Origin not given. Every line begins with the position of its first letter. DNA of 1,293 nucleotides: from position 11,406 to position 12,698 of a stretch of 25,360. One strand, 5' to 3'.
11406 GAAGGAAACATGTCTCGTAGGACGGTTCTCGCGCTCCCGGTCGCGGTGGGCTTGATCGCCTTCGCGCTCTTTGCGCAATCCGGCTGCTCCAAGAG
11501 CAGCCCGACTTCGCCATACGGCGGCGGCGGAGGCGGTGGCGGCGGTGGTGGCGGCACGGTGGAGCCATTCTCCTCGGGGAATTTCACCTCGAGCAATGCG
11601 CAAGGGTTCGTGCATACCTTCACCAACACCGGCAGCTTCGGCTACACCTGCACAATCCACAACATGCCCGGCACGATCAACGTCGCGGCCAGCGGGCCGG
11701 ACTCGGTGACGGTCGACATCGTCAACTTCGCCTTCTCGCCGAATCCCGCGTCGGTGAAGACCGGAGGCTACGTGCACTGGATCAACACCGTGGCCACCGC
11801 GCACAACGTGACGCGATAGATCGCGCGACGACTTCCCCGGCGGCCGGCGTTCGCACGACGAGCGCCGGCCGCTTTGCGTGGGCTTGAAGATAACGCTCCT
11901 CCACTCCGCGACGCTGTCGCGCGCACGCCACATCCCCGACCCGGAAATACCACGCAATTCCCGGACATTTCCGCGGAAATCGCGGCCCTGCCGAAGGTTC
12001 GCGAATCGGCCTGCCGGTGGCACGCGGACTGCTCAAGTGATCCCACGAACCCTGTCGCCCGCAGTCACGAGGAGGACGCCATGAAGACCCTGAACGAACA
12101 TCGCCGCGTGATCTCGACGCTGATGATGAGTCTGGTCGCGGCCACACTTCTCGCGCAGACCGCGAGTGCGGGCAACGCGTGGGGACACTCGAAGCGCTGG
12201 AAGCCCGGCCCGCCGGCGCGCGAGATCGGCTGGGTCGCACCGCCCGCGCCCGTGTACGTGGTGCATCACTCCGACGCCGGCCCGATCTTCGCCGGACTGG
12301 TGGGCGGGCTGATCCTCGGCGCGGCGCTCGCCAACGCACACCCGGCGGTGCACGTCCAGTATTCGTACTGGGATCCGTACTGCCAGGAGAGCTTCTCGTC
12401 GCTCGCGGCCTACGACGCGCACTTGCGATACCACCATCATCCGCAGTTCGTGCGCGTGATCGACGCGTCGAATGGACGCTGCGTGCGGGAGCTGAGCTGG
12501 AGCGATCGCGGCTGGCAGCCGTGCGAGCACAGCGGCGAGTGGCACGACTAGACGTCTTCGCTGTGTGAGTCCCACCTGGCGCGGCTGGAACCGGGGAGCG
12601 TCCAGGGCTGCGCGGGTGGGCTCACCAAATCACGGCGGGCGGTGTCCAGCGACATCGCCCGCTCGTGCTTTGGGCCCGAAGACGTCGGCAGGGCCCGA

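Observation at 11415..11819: Lipoprotein with an apparently circularly permuted cupredoxin domain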

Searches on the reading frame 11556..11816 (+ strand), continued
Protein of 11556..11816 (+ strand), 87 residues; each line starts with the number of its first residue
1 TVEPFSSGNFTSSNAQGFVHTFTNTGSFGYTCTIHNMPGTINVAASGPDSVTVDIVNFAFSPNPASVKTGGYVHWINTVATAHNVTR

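Call 52: find_encoding_contigs(protein=P0252, flank=6000, max_places=1)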
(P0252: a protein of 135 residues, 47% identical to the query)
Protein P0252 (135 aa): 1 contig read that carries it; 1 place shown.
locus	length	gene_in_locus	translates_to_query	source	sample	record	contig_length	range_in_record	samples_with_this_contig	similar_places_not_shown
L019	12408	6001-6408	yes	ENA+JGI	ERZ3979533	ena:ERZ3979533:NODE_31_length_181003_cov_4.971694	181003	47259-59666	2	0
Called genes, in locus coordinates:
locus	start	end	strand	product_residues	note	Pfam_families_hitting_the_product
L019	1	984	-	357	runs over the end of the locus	PF14559:TPR_19 (faint), PF12895:ANAPC3 (faint), PF13424:TPR_12 (faint), PF13428:TPR_14 (faint), PF21033:RMD1-3 (faint), PF13431:TPR_17 (faint), PF07719:TPR_2 (faint), PF13432:TPR_16 (weak), +2 more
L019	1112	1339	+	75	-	PF13560:HTH_31, PF12844:HTH_19, PF01381:HTH_3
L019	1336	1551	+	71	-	-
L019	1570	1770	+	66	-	-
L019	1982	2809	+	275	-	PF13860:FlgD_ig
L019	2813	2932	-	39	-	-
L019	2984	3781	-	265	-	PF00034:Cytochrom_C (faint), PF13442:Cytochrome_CBB3 (faint)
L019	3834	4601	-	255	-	PF00925:GTP_cyclohydro2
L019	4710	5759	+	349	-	PF04338:DUF481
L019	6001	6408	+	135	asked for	PF00127:Copper-bind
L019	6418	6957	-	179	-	PF00578:AhpC-TSA, PF08534:Redoxin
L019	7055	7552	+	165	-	PF13302:Acetyltransf_3 (weak), PF00583:Acetyltransf_1, PF13673:Acetyltransf_10, PF13508:Acetyltransf_7, PF08445:FR47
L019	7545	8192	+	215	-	-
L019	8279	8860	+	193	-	PF04542:Sigma70_r2, PF08281:Sigma70_r4_2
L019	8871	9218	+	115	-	-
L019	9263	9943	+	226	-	PF14329:DUF4386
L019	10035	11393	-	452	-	PF06537:DHOR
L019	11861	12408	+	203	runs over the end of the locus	PF00160:Pro_isomerase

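Call 53: find_encoding_contigs(protein=P0210, flank=6000, max_places=1)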
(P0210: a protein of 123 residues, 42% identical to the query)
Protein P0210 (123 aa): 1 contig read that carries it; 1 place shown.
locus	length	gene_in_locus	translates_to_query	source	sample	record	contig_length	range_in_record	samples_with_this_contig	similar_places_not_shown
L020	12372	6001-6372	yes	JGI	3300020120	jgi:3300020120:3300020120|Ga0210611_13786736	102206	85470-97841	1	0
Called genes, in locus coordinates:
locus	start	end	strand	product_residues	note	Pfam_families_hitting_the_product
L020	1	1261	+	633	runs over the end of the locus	PF07287:AtuA, PF23544:AtuA_ferredoxin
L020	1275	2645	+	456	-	PF00282:Pyridoxal_deC, PF01212:Beta_elim_lyase (weak), PF00155:Aminotran_1_2 (weak)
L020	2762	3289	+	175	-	PF05163:DinB, PF12867:DinB_2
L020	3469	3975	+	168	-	PF06172:Cupin_5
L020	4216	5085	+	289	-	PF01145:Band_7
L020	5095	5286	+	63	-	-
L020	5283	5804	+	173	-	-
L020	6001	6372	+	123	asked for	-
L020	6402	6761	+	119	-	-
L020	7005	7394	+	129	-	-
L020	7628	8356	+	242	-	-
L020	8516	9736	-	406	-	PF13487:HD_5, PF01966:HD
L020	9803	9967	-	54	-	-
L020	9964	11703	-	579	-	PF13646:HEAT_2 (weak)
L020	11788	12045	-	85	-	-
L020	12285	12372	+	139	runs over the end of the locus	PF07681:DoxX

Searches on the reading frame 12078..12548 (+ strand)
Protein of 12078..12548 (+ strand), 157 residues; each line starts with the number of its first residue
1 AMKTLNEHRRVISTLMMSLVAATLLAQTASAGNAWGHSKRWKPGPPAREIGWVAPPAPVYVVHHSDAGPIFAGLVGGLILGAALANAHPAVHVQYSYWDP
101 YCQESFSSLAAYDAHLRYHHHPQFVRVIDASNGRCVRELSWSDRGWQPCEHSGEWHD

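Call 9: search_protein_families(library=pfam, proteins=[window:12078-12548:+], max_evalue=0.001)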
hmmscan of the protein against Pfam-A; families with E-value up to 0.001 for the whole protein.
window:12078-12548:+ (157 aa): 0 families
